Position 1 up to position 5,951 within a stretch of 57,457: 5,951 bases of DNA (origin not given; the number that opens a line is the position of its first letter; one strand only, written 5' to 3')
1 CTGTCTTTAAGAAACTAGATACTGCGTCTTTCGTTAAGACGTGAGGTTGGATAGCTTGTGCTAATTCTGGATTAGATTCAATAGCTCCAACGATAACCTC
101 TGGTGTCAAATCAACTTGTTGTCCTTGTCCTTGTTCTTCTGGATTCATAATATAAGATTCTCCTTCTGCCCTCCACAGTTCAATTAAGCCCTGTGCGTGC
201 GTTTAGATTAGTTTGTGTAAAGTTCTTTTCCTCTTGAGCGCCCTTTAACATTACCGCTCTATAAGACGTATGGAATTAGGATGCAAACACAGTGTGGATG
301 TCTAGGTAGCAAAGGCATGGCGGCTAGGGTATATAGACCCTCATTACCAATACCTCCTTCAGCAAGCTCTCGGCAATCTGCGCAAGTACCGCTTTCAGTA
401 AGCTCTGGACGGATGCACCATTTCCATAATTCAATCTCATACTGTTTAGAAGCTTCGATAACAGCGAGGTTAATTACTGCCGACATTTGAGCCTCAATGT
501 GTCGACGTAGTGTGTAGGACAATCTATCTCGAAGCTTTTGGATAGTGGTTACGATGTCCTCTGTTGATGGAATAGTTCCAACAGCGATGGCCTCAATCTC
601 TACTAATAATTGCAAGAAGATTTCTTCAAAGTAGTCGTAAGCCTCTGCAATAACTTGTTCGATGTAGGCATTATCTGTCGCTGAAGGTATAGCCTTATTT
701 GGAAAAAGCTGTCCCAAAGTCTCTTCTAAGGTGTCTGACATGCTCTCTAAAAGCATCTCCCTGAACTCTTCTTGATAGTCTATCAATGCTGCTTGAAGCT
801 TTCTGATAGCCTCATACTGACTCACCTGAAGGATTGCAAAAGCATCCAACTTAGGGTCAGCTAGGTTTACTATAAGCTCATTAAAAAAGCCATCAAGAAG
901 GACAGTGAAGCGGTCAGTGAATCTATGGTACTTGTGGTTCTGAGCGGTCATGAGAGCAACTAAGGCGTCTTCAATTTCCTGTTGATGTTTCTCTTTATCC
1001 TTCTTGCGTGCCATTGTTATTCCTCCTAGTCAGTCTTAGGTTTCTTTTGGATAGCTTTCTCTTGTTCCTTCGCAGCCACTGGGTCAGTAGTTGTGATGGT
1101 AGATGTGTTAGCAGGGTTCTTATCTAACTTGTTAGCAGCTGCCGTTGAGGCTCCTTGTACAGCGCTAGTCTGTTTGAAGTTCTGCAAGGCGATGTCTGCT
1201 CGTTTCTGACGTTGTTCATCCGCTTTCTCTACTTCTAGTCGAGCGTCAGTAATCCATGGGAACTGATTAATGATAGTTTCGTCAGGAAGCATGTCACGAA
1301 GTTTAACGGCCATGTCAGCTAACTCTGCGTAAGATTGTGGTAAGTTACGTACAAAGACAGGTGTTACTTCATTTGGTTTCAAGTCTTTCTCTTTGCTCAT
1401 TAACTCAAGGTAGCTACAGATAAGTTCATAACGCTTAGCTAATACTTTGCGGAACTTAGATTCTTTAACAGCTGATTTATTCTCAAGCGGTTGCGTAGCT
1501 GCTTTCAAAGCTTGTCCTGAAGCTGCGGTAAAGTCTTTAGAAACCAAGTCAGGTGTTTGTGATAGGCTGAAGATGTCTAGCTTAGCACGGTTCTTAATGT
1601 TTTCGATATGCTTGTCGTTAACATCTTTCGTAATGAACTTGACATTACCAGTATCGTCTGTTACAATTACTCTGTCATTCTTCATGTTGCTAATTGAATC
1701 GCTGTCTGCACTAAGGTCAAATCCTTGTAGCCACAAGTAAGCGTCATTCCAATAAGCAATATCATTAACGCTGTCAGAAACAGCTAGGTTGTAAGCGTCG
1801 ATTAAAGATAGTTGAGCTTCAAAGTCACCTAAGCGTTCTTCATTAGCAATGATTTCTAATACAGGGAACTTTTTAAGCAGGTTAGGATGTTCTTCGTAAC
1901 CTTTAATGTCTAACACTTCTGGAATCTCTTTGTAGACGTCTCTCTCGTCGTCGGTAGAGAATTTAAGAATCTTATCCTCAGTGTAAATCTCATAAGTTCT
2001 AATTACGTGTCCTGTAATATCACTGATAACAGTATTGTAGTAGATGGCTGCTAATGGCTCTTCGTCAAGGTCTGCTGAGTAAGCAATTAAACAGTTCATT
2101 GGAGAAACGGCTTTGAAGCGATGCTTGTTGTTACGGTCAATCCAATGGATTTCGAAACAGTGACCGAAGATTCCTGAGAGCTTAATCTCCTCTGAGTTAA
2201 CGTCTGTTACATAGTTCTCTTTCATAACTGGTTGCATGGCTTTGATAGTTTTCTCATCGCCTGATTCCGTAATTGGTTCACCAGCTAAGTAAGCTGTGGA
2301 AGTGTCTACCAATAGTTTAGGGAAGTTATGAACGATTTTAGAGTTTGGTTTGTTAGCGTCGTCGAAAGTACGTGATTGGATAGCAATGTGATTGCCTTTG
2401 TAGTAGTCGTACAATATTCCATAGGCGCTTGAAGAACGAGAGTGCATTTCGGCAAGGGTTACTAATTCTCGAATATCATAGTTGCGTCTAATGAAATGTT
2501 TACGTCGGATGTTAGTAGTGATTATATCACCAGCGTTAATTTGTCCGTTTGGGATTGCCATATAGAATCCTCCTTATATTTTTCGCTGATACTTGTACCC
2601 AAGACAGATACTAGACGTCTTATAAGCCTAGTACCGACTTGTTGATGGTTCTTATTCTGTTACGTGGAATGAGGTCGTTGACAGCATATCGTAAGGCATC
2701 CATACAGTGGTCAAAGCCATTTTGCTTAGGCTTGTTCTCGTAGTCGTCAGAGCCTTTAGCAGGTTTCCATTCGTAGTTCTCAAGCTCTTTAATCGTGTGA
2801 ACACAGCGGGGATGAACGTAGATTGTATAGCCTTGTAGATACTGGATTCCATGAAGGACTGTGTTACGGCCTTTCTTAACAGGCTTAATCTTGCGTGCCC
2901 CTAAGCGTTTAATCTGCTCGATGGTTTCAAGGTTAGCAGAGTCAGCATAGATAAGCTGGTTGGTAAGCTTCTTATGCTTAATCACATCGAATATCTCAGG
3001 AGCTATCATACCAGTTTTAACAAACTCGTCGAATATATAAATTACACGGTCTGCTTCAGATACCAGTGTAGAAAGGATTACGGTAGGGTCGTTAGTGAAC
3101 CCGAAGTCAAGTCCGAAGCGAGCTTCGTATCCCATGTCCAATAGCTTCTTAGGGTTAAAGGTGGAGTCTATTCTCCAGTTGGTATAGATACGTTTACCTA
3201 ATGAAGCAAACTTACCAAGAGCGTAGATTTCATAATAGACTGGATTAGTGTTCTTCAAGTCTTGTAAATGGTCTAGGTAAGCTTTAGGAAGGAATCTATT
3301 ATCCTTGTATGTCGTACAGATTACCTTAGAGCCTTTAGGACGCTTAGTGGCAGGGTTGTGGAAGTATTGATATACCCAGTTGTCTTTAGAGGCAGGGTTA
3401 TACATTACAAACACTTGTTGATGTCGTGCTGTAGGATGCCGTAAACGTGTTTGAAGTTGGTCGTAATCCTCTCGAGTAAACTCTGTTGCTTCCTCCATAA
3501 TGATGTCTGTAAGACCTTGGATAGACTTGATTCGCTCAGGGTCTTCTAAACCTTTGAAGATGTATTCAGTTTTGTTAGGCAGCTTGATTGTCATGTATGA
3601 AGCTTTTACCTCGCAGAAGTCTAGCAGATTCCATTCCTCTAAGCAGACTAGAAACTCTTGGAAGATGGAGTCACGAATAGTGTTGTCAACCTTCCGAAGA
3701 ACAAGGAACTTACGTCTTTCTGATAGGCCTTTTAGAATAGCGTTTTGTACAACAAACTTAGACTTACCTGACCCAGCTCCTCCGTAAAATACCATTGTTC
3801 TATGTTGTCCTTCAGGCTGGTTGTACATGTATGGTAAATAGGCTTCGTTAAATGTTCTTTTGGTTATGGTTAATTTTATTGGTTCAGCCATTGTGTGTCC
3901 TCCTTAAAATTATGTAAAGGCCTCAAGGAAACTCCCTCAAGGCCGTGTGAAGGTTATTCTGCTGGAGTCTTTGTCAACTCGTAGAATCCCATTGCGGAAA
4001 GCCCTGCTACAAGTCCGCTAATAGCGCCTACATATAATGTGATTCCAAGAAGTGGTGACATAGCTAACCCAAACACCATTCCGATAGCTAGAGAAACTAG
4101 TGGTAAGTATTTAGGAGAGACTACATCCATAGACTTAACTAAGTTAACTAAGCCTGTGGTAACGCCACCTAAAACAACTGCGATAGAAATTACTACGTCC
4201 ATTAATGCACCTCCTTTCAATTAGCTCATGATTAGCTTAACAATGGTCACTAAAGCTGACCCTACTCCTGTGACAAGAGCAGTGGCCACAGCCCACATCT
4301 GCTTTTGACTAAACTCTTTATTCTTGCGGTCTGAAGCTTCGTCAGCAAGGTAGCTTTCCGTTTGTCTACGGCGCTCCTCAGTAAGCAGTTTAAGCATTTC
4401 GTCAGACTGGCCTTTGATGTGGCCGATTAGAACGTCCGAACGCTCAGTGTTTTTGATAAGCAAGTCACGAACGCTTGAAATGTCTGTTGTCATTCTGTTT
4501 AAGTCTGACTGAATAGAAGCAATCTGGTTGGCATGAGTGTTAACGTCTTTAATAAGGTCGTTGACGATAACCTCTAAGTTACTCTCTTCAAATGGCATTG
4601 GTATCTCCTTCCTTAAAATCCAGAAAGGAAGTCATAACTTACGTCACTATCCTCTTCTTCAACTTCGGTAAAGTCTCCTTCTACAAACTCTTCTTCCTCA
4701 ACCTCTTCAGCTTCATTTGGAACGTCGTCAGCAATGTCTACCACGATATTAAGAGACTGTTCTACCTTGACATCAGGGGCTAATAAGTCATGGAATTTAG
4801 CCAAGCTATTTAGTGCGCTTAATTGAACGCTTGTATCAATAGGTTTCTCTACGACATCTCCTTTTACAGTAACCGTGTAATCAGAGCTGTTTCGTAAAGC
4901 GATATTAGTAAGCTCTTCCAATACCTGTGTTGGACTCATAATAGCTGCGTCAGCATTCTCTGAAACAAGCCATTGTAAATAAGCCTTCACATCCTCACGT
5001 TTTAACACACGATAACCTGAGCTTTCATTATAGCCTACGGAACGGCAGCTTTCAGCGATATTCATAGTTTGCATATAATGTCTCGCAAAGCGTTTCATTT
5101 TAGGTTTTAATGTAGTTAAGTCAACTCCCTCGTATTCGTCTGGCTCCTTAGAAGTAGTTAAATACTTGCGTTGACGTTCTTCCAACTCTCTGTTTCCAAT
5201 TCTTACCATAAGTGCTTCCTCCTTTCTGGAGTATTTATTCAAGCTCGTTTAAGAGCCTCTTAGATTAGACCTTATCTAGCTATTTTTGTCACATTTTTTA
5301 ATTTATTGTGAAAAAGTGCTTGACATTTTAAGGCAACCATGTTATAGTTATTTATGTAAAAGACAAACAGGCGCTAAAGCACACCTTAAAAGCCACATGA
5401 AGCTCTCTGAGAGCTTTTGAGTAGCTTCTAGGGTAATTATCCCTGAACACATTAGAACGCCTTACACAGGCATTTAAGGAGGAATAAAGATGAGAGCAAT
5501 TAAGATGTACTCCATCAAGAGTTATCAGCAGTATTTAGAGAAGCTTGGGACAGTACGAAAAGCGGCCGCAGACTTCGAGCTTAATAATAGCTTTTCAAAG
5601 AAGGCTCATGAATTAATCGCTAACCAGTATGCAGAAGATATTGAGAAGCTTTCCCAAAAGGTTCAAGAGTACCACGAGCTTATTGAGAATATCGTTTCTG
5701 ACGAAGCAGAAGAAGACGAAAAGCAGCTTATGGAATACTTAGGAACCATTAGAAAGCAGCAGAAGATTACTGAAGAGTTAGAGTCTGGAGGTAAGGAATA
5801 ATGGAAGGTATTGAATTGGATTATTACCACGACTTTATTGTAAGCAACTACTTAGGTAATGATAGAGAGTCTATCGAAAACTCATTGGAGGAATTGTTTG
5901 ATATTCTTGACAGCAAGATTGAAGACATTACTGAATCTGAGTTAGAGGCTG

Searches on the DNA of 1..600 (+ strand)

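Call 36: search_dna_similar(query=window:1-600:+, collection=phages, mode=near, max_rows=60)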
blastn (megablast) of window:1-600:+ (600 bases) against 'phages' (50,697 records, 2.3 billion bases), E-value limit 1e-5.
Records with a match: 71; places in all: 71; records where one place covers at least 80% of the query: 71.
Best place of each record, by identity: >=99% 12; 95-99% 3; 90-95% 53; 80-90% 3.
By first word of the organism name: Enterococcus 67; Streptococcus 2; Enterobacter 1; Escherichia 1.
By host as written in the record: Enterococcus faecalis 21; Enterococcus faecalis ATCC 29212 12; Enterococcus sp. 9; Enterococcus faecalis DA653 3; Enterococcus faecalis 6 2; Enterococcus faecalis 2008 2; Enterococcus faecalis 8413 2; Enterococcus faecalis 002 2; and 17 more.
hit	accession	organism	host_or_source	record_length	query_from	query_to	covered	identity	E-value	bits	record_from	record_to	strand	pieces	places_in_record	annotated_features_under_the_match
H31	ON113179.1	Enterococcus phage vB_OCPT_PG11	Enterococcus sp.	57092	1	600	100%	100.0%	0e+0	1109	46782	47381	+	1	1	hypothetical protein (x2)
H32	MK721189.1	Enterococcus phage vB_EfaS_Ef2.2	Enterococcus faecalis strain AH2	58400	1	600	100%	99.3%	0e+0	1086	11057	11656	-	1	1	hypothetical protein (x2)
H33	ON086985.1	Enterococcus phage 47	Enterococcus faecalis EnGen0243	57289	1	600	100%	99.3%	0e+0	1086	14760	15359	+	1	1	hypothetical protein (x2)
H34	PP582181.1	Enterococcus phage vB_Efs10_KEN05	Enterococcus faecalis 6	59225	1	600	100%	99.3%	0e+0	1086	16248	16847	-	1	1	head morphogenesis protein | head scaffolding protein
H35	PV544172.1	Enterococcus phage GiddyUp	Enterococcus faecalis ATCC 29212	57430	1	600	100%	99.3%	0e+0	1086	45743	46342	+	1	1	head morphogenesis protein | head scaffolding protein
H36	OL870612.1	Enterococcus phage UTI-EfS7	Enterococcus faecalis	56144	1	600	100%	99.2%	0e+0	1081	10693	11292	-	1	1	hypothetical protein (x2)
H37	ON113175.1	Enterococcus phage vB_OCPT_Toy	Enterococcus sp.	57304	1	600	100%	99.2%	0e+0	1081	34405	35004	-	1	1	hypothetical protein (x2)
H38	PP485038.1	Enterococcus phage Toszka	Enterococcus faecalis ATCC 29212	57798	1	600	100%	99.2%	0e+0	1081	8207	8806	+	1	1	head morphogenesis protein | head scaffolding protein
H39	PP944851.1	Enterococcus phage PMBT56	Enterococcus sp. L2-248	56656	1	600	100%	99.2%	0e+0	1081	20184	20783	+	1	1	hypothetical protein (x2)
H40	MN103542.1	Enterococcus phage vB_EfaS_EF1c55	Enterococcus faecalis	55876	1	600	100%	99.0%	0e+0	1075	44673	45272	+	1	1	hypothetical protein (x2)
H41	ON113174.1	Enterococcus phage vB_OCPT_CCS3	Enterococcus sp.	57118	1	600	100%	99.0%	0e+0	1075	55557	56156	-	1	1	hypothetical protein (x2)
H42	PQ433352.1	Enterococcus phage vB_LilEfe_55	Enterococcus faecalis 95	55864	1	600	100%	99.0%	0e+0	1075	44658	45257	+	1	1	head morphogenesis protein | head scaffolding protein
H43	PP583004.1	Enterococcus phage SE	Enterococcus faecalis B-12629 (ATCC ...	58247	1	600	100%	98.8%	0e+0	1070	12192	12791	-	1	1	hypothetical protein | head scaffolding protein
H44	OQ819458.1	Enterococcus phage PEF7b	Enterococcus faecalis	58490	1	600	100%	98.0%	0e+0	1037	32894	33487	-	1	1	hypothetical protein (x2)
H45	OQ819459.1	Enterococcus phage PEF9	Enterococcus faecalis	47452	1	600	100%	95.8%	0e+0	970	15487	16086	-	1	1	hypothetical protein (x2)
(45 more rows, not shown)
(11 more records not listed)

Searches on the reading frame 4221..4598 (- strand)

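Call 61: search_protein_families(library=phrogs, proteins=[window:4221-4598:-], max_evalue=0.001)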
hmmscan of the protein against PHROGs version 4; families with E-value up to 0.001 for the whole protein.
window:4221-4598:- (125 aa): 1 family
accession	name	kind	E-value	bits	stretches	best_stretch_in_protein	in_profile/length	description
phrog_15507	-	unknown function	9.8e-51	171.8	1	1-125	1-114/114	-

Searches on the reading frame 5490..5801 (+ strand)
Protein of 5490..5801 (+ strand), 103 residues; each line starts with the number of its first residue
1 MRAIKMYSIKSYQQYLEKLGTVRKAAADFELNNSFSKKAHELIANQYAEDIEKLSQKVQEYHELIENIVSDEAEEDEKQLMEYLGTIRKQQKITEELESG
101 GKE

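Call 61: search_protein_families(library=phrogs, proteins=[window:5490-5801:+], max_evalue=0.001)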
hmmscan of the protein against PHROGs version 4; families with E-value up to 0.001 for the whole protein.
window:5490-5801:+ (103 aa): 1 family
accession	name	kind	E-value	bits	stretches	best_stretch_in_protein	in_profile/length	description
phrog_13680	-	unknown function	2.8e-55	186.1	1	1-100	1-100/104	-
